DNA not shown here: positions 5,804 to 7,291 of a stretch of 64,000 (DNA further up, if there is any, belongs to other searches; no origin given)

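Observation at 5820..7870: GC-rich 2-kb segment carrying an isocitrate/isopropylmalate-dehydrogenase-family gene inside a low-GC, reduced-metabolism genome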

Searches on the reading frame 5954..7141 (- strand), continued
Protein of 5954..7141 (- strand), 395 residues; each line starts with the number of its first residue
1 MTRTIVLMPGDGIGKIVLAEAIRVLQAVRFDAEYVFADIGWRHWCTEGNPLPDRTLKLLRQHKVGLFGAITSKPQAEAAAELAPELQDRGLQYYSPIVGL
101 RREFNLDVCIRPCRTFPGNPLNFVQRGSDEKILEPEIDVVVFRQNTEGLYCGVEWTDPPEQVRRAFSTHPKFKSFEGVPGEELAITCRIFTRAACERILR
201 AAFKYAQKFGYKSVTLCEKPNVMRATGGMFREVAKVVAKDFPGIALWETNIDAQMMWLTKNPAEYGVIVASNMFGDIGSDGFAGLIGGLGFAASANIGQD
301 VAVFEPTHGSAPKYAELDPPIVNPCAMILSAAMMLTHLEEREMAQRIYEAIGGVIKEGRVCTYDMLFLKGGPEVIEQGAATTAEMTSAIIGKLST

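Call 13: search_solved_structures(query=window:5954-7141:-, max_evalue=1e-20, show_alignments=2)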
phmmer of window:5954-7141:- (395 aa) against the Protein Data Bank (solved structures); distinct sequences matched with E-value up to 1e-20: 79 (the best 60 are shown).
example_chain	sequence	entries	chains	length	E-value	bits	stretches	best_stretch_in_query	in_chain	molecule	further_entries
6lky_A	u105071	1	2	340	2.1e-56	194.9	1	4-366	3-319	Putative isocitrate dehydrogenase, NAD-dependent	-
6ltf_A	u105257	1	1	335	5.1e-51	177.2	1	1-357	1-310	Isocitrate dehydrogenase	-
6m3s_A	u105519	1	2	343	5.7e-51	177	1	1-357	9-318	Isocitrate dehydrogenase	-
3asj_A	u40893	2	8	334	1.5e-50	175.7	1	183-358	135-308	Homoisocitrate dehydrogenase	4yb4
1x0l_A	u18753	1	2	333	2.2e-50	175.1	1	183-358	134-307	Homoisocitrate dehydrogenase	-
3ah3_A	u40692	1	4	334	5.7e-50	173.7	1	183-360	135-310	Homoisocitrate dehydrogenase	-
2d1c_A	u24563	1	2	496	3.6e-47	164.5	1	184-388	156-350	Isocitrate dehydrogenase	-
3u1h_A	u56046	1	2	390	4.4e-44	154.4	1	2-394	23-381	3-isopropylmalate dehydrogenase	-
2iv0_A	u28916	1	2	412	1.7e-41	145.8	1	7-374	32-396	ISOCITRATE DEHYDROGENASE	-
3dms_A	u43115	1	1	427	9e-41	143.4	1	95-372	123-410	Isocitrate dehydrogenase [NADP]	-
3udo_A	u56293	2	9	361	3.5e-40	141.5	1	180-360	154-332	3-isopropylmalate dehydrogenase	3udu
1v53_A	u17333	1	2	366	4.3e-40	141.2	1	4-392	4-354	3-isopropylmalate dehydrogenase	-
2ayq_A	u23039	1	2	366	4.3e-40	141.2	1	4-392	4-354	3-ISOPROPYLMALATE DEHYDROGENASE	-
4ajb_A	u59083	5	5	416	6.2e-40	140.7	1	8-375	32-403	NADP ISOCITRATE DEHYDROGENASE | ISOCITRATE DEHYDROGENASE [NADP]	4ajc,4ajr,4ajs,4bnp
1v5b_A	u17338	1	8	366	7.7e-40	140.4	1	4-392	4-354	3-isopropylmalate dehydrogenase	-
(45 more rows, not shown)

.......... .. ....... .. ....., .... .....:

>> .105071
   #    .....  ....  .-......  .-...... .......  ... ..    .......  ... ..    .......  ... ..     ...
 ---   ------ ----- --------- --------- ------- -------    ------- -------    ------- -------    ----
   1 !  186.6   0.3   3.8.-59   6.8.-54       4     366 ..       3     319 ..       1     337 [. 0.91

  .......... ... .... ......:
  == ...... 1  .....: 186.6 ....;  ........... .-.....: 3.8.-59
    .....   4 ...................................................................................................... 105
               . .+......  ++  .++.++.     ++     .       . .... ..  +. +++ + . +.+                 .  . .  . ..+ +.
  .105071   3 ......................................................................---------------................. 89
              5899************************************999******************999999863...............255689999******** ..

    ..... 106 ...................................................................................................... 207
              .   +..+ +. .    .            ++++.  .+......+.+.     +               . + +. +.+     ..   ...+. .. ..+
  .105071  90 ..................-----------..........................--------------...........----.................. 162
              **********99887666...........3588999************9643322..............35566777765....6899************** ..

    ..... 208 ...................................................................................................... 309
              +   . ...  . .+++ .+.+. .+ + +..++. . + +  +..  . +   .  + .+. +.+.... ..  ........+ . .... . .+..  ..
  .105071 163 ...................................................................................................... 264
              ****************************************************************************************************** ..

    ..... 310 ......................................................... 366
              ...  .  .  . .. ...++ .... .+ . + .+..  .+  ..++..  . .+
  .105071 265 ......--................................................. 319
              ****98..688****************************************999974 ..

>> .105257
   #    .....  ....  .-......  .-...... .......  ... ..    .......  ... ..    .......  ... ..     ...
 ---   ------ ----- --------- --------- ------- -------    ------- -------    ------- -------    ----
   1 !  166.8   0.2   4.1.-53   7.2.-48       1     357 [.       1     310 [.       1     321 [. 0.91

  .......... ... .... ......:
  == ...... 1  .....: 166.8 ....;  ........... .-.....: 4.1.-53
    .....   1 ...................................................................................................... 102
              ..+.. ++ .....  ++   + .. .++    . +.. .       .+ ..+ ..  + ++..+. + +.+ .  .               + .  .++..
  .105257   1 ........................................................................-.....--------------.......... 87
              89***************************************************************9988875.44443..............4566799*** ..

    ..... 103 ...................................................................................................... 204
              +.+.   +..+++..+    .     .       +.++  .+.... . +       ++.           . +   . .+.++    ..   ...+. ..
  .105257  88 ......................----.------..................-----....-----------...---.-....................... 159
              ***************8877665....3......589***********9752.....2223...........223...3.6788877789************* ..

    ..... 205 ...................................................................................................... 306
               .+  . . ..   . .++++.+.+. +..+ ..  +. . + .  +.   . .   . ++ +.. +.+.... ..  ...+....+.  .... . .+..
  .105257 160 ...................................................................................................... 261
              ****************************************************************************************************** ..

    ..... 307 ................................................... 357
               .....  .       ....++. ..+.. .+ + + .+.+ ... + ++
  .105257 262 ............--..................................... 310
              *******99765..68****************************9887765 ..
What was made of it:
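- On Isocitrate dehydrogenase (NAD or NADP; NCBIfam equivalogs TIGR00183, TIGR00175, NF006529 and others): 6LKY has S-V-N at the aligned positions (call 13).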

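Call 19: find_encoding_contigs(protein=P0022, flank=8000, max_places=2)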
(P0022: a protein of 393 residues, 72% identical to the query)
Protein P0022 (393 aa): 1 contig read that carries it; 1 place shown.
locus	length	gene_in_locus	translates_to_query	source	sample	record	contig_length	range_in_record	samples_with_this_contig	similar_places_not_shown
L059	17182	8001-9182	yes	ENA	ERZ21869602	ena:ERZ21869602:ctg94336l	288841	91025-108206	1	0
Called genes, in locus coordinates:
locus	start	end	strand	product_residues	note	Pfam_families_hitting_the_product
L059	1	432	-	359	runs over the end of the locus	PF07719:TPR_2 (faint)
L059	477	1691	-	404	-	PF02350:Epimerase_2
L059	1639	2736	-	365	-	PF02350:Epimerase_2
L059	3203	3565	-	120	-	PF00072:Response_reg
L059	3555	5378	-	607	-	PF08447:PAS_3, PF00989:PAS, PF08448:PAS_4, PF13188:PAS_8, PF13426:PAS_9, PF08447:PAS_3, PF00512:HisKA, PF02518:HATPase_c, +1 more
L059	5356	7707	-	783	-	PF14417:MEDS, PF08448:PAS_4 (faint), PF13188:PAS_8 (weak), PF08447:PAS_3 (weak), PF13426:PAS_9, PF14598:PAS_11 (faint), PF00989:PAS (weak), PF08447:PAS_3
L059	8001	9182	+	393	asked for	PF00180:Iso_dh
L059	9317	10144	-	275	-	PF00515:TPR_1 (weak), PF07719:TPR_2 (weak), PF13414:TPR_11 (weak)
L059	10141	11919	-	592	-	PF13584:BatD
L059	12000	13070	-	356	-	PF10023:Aminopep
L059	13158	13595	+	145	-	PF22091:DUF6941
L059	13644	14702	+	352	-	PF01300:Sua5_yciO_yrdC, PF01451:LMWPc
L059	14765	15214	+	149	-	PF02502:LacAB_rpiB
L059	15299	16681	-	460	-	PF13180:PDZ_2, PF17820:PDZ_6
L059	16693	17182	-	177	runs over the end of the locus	-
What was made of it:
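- On Homoisocitrate dehydrogenase (NCBIfam AksF/AksF2; Thermus HICDH): One 394-clade context lacks such a neighbour (call 19).
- One of the three contexts examined for the 394-aa clade lacks an aconitase-type neighbour (call 19).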

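Call 20: find_encoding_contigs(protein=P0003, flank=8000, max_places=2)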
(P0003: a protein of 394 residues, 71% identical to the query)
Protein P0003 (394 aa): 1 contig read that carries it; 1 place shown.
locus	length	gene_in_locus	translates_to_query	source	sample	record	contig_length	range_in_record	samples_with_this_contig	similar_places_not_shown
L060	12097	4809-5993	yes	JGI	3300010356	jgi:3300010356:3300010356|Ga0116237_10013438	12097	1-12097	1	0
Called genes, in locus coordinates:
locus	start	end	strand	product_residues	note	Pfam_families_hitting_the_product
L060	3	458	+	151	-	?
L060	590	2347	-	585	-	PF00160:Pro_isomerase, PF00254:FKBP_C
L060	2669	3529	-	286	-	PF03437:BtpA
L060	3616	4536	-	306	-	PF00578:AhpC-TSA, PF08534:Redoxin, PF00085:Thioredoxin, PF13905:Thioredoxin_8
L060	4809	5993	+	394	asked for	PF00180:Iso_dh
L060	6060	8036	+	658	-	PF00330:Aconitase, PF00694:Aconitase_C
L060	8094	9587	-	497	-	PF02934:GatB_N, PF02637:GatB_Yqey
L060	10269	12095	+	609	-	?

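Call 21: find_encoding_contigs(protein=P0008, flank=8000, max_places=2)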
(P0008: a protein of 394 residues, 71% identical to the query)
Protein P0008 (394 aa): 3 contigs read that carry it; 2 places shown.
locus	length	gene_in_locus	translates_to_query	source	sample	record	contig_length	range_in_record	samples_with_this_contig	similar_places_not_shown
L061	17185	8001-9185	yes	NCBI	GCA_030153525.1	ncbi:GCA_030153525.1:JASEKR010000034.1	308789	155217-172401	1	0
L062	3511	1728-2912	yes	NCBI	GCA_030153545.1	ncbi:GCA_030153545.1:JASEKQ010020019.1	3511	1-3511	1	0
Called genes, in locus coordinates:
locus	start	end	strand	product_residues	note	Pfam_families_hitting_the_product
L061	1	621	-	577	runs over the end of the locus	PF07690:MFS_1 (faint), PF00854:PTR2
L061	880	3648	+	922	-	PF07690:MFS_1, PF00854:PTR2 (weak), PF07690:MFS_1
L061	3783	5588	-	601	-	PF00160:Pro_isomerase, PF00254:FKBP_C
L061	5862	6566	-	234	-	PF03437:BtpA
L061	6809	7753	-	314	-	PF00578:AhpC-TSA, PF08534:Redoxin, PF00085:Thioredoxin, PF13905:Thioredoxin_8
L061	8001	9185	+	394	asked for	PF00180:Iso_dh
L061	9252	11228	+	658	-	PF00330:Aconitase, PF00694:Aconitase_C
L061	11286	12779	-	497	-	PF02934:GatB_N, PF02637:GatB_Yqey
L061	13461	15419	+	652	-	PF16177:ACAS_N, PF00501:AMP-binding, PF13193:AMP-binding_C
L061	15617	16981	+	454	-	PF07690:MFS_1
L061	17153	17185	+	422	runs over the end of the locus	PF05221:AdoHcyase, PF02826:2-Hacid_dh_C (weak), PF00670:AdoHcyase_NAD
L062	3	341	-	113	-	?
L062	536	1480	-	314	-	PF00578:AhpC-TSA, PF08534:Redoxin, PF00085:Thioredoxin, PF13905:Thioredoxin_8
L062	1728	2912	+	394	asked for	PF00180:Iso_dh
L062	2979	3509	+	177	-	?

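Call 64: search_protein_families(library=ncbifam, proteins=[L060:6060-8036:+], max_evalue=1e-20)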
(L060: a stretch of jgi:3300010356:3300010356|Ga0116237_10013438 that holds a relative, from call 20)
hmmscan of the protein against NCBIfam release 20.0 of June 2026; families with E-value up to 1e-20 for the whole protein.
L060:6060-8036:+ (658 aa): 22 families
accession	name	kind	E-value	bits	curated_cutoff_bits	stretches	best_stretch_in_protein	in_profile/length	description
TIGR00139.1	h_aconitase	equivalog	3.3e-239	795.9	529.9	2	3-442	2-458/709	homoaconitase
NF001614.1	PRK00402.1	subfamily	5.1e-113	377.9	385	1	3-438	1-414/415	aconitase/3-isopropylmalate dehydratase large subunit family protein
TIGR01343.1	hacA_fam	subfamily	3.5e-106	355.2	385.7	1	19-438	11-411/412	homoaconitate hydratase family protein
TIGR02086.1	IPMI_arch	subfamily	6.7e-105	351.1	410.15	1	4-439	2-410/411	3-isopropylmalate dehydratase/homoaconitate hydratase family large subunit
NF005558.0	PRK07229.1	equivalog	9.1e-105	351.6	612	1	1-590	1-583/647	aconitate hydratase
TIGR02083.1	LEU2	equivalog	2.5e-93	313.3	610.65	1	20-439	13-417/419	3-isopropylmalate dehydratase large subunit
NF040615.1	HacA_Meth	equivalog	1.3e-88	297.5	550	1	5-437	3-417/419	homoaconitase large subunit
NF009116.0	PRK12466.1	subfamily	1.6e-73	247.9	531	2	2-293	4-292/472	3-isopropylmalate dehydratase large subunit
TIGR01342.1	acon_putative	hypoth_equivalog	5.5e-73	246.2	719.15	1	22-444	15-415/655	putative aconitate hydratase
NF004016.0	PRK05478.1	subfamily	8.7e-65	219.1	510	2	299-439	325-464/468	3-isopropylmalate dehydratase large subunit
TIGR00170.1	leuC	equivalog_domain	7.2e-58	196.3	560.25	2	1-293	1-289/466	3-isopropylmalate dehydratase large subunit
TIGR01340.1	aconitase_mito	equivalog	5.7e-56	190.3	825.35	1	68-435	100-472/745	aconitate hydratase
NF006757.0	PRK09277.1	subfamily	1.6e-42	145.2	686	1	93-310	170-391/888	aconitate hydratase AcnA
NF009520.0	PRK12881.1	subfamily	1e-39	136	905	1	110-305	198-386/893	aconitate hydratase AcnA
TIGR01341.1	aconitase_1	equivalog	4.9e-38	130.4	945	1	119-310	190-375/876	aconitate hydratase AcnA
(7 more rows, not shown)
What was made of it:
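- The partners of the 372-aa clade pass the hacA/IPMI subfamily models (call 64).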

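Call 65: list_cluster_members(proteins=[P0001, P0121, P0136, P0137, P0138, P0144, P0149, P0151, P0156, P0139])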
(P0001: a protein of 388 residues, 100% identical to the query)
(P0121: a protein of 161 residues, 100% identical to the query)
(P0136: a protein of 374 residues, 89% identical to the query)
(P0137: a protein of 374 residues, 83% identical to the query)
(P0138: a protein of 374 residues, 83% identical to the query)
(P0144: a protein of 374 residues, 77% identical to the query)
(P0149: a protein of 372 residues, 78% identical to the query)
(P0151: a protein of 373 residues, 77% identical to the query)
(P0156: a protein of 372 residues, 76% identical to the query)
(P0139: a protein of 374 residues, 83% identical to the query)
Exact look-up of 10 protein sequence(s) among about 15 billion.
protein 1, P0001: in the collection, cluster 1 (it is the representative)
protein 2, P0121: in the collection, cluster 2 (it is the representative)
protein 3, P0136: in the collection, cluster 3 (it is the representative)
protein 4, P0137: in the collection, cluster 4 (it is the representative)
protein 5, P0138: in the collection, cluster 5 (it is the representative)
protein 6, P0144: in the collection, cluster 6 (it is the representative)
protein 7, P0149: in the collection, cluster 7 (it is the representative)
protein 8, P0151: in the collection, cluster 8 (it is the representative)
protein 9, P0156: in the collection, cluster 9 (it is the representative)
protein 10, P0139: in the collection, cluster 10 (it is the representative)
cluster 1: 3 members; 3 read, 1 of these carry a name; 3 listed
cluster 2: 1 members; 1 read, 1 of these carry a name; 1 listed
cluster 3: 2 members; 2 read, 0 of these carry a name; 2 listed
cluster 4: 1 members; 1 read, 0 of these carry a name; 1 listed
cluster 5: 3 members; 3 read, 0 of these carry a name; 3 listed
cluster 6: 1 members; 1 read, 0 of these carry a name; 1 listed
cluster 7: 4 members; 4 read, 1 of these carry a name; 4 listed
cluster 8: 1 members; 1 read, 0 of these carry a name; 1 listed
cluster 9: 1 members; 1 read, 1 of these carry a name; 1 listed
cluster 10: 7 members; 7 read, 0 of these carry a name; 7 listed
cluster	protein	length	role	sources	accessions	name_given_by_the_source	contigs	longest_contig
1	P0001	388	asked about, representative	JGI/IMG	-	-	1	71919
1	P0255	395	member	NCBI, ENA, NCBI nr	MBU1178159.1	isocitrate/isopropylmalate dehydrogenase family protein [Patescibacteria group bacterium]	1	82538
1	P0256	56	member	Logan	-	-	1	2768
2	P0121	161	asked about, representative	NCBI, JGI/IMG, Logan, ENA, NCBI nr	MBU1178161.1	hypothetical protein KJ903_02985 [Patescibacteria group bacterium] | hypothetical protein [Patescibacteria group bacterium]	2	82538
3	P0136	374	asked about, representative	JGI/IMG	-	-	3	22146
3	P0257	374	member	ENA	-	-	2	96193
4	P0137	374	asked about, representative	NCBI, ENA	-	-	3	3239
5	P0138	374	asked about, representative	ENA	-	-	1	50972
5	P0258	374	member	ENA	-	-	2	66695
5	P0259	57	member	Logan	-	-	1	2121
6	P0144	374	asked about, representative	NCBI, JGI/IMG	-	-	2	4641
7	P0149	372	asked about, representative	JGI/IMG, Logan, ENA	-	-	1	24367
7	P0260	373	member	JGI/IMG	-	3-isopropylmalate dehydrogenase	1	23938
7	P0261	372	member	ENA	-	-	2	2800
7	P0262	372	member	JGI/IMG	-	-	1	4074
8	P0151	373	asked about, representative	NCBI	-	-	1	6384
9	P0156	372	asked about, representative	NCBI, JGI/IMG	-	isocitrate/isopropylmalate dehydrogenase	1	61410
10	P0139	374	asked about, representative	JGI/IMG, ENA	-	-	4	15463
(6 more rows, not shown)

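Call 66: list_cluster_members(proteins=[P0005, P0007, P0008, P0015, P0019, P0021, P0022, P0028, P0030, P0003])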
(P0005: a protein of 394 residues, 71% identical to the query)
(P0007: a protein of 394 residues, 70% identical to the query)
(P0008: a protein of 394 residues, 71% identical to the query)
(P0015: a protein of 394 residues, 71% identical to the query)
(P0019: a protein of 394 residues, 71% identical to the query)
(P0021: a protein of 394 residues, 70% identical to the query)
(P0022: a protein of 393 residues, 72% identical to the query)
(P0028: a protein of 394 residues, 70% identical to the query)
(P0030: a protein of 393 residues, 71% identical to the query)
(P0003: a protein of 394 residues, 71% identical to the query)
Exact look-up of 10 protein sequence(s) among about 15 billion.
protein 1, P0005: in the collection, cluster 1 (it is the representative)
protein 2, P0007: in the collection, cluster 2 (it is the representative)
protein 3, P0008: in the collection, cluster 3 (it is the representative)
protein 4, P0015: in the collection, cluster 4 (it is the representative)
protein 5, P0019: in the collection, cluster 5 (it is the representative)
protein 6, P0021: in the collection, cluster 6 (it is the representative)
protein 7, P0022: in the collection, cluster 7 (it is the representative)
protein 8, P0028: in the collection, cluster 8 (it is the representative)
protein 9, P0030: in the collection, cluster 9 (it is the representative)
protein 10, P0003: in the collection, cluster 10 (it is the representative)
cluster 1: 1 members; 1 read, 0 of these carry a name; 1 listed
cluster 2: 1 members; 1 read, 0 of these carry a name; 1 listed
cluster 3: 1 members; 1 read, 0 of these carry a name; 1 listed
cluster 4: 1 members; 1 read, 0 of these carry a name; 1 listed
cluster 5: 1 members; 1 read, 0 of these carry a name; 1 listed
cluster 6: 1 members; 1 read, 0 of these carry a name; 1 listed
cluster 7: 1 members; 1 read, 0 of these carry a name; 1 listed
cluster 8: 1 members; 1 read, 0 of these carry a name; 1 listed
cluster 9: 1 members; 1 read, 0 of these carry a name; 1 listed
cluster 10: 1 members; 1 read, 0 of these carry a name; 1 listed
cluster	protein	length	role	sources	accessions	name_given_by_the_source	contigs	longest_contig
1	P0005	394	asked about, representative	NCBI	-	-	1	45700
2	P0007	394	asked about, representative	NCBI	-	-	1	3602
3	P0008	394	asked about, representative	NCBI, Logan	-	-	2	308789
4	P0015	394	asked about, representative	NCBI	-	-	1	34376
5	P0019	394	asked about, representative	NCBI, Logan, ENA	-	-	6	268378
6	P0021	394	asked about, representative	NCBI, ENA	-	-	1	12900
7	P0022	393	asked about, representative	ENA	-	-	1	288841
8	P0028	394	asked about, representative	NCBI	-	-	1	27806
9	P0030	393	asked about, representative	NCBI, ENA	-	-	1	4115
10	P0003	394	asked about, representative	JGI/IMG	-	-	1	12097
